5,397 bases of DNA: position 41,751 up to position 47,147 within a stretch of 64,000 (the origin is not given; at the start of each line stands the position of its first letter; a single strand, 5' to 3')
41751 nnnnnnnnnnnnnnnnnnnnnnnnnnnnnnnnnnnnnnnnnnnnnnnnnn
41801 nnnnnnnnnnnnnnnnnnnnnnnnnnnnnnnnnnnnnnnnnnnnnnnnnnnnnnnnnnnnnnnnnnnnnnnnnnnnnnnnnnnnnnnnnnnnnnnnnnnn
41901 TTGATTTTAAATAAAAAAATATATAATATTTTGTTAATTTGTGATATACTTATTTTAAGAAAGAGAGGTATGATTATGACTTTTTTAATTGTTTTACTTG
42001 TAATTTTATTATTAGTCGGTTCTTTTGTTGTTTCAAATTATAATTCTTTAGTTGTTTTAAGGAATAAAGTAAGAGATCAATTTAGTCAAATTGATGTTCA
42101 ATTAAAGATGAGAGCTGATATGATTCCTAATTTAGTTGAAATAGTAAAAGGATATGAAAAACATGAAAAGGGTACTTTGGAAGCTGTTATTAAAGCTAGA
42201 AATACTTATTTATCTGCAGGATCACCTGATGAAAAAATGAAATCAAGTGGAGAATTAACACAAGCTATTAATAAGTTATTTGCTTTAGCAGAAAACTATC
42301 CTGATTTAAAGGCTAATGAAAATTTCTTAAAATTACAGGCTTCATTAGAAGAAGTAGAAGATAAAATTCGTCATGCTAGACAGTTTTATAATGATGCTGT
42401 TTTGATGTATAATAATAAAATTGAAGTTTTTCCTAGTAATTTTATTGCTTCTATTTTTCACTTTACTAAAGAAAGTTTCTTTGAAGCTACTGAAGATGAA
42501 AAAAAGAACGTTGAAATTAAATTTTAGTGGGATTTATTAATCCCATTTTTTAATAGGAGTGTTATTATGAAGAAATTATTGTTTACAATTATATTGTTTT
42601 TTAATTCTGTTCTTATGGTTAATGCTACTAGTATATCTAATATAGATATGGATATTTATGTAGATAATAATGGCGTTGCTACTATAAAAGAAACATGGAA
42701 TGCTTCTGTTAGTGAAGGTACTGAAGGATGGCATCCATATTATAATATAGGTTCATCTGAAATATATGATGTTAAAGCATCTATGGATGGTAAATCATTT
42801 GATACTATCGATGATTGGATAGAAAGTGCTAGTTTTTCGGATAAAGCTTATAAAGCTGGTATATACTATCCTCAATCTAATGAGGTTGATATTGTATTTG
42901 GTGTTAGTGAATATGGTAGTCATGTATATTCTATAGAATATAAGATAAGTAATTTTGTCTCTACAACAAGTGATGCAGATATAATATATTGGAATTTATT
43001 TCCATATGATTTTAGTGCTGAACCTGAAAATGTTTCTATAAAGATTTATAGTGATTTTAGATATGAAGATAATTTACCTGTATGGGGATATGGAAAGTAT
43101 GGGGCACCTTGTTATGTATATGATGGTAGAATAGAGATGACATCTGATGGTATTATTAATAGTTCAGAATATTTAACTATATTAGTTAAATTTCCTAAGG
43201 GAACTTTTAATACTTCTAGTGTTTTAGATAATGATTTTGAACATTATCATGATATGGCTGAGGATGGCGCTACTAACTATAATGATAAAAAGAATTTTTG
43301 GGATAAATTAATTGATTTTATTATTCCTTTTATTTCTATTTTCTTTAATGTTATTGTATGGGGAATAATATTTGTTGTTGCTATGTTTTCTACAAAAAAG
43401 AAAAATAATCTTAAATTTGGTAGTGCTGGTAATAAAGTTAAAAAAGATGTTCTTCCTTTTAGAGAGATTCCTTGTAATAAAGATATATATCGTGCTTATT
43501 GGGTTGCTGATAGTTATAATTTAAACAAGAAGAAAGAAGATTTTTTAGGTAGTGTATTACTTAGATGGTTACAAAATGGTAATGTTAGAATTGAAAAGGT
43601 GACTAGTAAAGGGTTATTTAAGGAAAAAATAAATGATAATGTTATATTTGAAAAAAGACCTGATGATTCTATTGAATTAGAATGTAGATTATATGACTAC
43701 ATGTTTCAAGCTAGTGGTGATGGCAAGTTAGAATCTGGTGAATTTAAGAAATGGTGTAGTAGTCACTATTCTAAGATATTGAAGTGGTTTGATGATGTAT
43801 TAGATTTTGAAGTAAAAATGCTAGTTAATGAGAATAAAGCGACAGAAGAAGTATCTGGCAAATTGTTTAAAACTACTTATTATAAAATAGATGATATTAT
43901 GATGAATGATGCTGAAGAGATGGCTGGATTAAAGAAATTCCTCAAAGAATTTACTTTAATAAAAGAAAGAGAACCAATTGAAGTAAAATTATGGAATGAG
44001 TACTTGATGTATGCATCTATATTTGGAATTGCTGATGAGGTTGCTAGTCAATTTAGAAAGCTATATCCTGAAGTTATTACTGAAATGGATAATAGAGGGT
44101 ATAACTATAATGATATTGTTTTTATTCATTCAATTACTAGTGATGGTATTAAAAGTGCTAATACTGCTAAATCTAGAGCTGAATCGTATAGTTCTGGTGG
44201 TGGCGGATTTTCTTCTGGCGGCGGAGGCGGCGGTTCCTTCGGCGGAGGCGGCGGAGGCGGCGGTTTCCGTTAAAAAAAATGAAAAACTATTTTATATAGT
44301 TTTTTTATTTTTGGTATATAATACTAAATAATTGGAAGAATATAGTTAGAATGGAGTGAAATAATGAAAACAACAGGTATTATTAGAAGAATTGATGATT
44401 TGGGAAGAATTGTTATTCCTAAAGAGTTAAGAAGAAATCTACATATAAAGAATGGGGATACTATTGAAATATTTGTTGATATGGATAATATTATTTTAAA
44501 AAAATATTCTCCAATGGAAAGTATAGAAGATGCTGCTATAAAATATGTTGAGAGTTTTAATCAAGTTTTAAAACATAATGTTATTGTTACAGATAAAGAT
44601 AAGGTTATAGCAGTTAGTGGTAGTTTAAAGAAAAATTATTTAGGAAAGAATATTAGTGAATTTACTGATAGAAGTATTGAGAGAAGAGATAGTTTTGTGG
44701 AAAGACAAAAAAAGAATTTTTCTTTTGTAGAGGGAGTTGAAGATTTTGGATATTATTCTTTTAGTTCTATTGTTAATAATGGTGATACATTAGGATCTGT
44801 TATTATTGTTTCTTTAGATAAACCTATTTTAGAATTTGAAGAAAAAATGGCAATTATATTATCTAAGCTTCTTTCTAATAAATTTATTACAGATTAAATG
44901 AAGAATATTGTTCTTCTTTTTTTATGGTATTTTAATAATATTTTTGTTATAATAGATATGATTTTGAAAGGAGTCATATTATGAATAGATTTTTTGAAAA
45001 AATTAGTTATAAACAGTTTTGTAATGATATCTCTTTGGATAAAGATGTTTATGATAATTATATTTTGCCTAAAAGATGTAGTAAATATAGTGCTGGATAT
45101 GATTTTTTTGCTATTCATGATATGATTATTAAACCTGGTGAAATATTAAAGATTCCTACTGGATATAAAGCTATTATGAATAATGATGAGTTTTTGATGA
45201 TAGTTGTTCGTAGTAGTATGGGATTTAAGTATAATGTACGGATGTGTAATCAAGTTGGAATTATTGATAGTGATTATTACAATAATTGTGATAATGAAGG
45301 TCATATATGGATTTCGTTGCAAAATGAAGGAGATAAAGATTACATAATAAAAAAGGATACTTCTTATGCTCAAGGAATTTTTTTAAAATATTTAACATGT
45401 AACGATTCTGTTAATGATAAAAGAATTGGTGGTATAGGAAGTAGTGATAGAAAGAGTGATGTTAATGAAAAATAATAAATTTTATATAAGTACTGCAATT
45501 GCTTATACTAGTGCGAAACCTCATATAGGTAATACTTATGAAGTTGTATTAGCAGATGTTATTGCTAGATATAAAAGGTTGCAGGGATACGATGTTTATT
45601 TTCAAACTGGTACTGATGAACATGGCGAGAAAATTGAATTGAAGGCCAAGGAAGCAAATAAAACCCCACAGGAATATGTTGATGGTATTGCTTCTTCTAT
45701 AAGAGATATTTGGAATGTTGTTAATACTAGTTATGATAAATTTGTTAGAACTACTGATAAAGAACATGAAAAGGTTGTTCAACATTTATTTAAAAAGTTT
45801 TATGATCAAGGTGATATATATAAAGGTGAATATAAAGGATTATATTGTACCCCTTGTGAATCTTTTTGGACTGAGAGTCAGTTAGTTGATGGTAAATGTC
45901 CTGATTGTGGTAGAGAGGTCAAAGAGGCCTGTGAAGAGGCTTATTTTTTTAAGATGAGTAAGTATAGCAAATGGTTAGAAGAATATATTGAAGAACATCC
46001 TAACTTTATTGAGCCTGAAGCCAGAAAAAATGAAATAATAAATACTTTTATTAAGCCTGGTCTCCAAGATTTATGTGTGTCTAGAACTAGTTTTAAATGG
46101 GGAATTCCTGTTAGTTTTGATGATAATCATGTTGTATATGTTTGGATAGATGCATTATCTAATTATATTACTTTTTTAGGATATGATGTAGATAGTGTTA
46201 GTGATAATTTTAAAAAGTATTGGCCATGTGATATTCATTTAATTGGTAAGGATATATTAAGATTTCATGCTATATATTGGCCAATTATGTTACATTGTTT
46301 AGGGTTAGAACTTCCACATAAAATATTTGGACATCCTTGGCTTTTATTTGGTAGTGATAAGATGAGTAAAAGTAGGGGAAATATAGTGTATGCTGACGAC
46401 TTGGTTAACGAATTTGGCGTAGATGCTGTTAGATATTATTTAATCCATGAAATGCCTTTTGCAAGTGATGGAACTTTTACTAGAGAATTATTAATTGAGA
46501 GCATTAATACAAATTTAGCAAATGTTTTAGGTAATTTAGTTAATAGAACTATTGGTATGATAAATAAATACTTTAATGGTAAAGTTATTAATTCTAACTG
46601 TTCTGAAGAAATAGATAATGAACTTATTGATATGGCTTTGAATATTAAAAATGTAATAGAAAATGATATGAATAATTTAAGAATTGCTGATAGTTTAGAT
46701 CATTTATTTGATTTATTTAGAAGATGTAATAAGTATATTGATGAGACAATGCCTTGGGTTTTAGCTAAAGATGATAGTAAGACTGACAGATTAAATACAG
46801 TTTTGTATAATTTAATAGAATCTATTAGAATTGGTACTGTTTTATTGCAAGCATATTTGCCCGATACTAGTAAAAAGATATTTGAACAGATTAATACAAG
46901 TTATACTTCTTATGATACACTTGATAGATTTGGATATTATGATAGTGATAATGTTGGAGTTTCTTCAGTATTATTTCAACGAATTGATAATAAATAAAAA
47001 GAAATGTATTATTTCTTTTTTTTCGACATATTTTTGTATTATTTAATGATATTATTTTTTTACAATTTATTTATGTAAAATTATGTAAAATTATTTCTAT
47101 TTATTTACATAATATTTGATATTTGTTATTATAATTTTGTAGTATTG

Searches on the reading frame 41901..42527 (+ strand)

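Call 36: search_protein_families(library=pfam, proteins=[window:41901-42527:+], max_evalue=0.0001)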
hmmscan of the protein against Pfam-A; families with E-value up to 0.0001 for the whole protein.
window:41901-42527:+ (208 aa): 1 family
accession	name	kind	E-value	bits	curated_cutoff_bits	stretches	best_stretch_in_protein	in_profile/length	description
PF04011.17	LemA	-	1e-58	197.8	26.2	1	60-208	1-149/149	LemA family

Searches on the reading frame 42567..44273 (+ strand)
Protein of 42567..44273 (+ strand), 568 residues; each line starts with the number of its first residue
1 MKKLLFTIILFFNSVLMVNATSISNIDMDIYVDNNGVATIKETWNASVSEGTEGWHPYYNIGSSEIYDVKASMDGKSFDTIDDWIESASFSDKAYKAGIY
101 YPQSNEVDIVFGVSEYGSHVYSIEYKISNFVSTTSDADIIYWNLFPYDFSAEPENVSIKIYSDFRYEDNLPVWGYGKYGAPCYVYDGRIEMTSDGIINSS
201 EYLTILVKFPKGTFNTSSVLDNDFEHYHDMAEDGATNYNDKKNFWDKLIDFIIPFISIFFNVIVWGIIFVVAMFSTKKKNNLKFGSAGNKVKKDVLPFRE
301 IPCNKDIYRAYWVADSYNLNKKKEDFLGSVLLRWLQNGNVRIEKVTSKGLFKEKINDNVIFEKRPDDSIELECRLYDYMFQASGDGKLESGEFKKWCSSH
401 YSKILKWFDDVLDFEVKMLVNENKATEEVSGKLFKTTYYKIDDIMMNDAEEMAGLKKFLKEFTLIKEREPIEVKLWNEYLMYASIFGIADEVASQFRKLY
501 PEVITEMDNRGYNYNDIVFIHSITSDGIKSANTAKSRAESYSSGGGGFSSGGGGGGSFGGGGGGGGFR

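Call 36: search_protein_families(library=pfam, proteins=[window:42567-44273:+], max_evalue=0.0001)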
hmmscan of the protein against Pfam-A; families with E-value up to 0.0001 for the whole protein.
window:42567-44273:+ (568 aa): 2 families
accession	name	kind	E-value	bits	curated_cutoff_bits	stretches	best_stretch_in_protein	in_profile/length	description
PF20990.2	DUF2207_C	-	2.9e-15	57.1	33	1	450-496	201-247/247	Predicted membrane protein (DUF2207) C-terminal domain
PF09972.14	DUF2207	-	1.3e-13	51.9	24.4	1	22-209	1-172/172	Predicted membrane protein (DUF2207) N-terminal domain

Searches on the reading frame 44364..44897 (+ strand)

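Call 36: search_protein_families(library=pfam, proteins=[window:44364-44897:+], max_evalue=0.0001)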
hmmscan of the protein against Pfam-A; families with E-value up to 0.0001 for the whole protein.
window:44364-44897:+ (177 aa): 2 families
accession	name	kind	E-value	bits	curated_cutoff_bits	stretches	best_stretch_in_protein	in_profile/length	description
PF15714.11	SpoVT_C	-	9.2e-24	84.4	27.5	1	54-172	2-125/128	Stage V sporulation protein T C-terminal, transcription factor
PF04014.23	MazE_antitoxin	-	3.1e-12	46.7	24.7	1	7-50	1-45/48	Antidote-toxin recognition MazE, bacterial antitoxin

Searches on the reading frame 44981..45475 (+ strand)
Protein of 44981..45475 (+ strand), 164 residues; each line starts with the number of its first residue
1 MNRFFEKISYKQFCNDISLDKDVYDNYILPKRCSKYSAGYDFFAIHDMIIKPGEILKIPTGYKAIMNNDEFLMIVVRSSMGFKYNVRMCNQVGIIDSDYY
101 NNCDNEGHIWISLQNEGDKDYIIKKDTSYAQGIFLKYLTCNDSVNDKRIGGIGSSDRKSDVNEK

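Call 36: search_protein_families(library=pfam, proteins=[window:44981-45475:+], max_evalue=0.0001)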
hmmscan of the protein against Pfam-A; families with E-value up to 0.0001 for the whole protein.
window:44981-45475:+ (164 aa): 1 family
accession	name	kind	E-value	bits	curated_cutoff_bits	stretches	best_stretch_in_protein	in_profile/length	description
PF00692.24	dUTPase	-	4.1e-11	43.2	22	1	27-139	3-106/129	dUTPase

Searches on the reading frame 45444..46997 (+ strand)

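Call 36: search_protein_families(library=pfam, proteins=[window:45444-46997:+], max_evalue=0.0001)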
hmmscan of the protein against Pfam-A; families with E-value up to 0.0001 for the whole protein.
window:45444-46997:+ (517 aa): 5 families
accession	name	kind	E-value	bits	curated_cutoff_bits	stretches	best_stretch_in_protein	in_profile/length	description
PF09334.17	tRNA-synt_1g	-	1e-113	380.5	20.1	2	164-369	181-390/391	tRNA synthetases class I (M)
PF00133.28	tRNA-synt_1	-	2.4e-29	102.8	22.7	2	10-225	22-245/414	tRNA synthetases class I (I, L, M and V)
PF01406.26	tRNA-synt_1e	-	3.6e-12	46.7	27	1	12-127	11-123/301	tRNA synthetases class I (C) catalytic domain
PF19303.5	Anticodon_3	-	3.3e-06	27.5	23.5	1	400-492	20-110/152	Anticodon binding domain of methionyl tRNA ligase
PF01921.24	tRNA-synt_1f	-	7.6e-06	25.5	27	0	265-338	238-314/360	tRNA synthetases class I (K)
